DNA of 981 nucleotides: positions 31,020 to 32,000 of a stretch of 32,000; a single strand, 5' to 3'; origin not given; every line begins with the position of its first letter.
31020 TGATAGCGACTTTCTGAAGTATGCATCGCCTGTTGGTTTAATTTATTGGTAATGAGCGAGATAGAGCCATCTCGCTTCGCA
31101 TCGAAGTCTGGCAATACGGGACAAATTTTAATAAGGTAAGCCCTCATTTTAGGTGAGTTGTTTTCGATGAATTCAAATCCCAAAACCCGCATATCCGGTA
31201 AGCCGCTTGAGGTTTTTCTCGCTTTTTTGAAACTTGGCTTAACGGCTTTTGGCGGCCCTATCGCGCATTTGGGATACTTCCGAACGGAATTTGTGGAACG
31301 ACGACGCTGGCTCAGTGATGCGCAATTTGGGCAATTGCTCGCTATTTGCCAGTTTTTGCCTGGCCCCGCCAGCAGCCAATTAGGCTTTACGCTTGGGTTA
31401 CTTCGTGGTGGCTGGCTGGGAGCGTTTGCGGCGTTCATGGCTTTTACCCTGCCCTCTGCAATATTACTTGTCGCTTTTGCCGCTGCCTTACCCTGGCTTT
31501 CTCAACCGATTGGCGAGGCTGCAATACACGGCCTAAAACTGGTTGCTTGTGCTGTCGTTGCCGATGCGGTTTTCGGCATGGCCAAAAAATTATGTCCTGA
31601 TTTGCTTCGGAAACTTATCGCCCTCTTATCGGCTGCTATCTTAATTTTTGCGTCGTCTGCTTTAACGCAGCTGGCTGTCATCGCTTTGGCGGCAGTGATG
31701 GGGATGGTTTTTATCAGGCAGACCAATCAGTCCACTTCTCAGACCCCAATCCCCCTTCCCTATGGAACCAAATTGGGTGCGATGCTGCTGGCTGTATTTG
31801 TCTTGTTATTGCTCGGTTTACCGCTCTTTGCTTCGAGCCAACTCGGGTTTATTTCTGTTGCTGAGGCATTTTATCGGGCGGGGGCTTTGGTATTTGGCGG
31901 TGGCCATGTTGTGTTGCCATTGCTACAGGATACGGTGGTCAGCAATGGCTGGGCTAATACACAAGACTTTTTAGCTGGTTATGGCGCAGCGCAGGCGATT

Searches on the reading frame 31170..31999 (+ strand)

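Call 19: search_protein_families(library=ncbifam, max_evalue=0.01, proteins=[window:31170-31999:+])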
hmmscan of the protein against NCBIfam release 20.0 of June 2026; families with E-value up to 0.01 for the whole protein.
window:31170-31999:+ (276 aa): 3 families
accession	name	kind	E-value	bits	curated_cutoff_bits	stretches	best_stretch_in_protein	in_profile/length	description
TIGR00937.1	2A51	subfamily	3.6e-68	230.9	171.7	1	19-276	1-253/368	chromate efflux transporter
NF053759.1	ChrTpChrBBac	equivalog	8.4e-22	77.8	250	1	15-183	4-174/180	chromate efflux transporter ChrB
NF053760.1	ChrTpChrABac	equivalog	4.4e-18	66.1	250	1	14-178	5-165/178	chromate efflux transporter ChrA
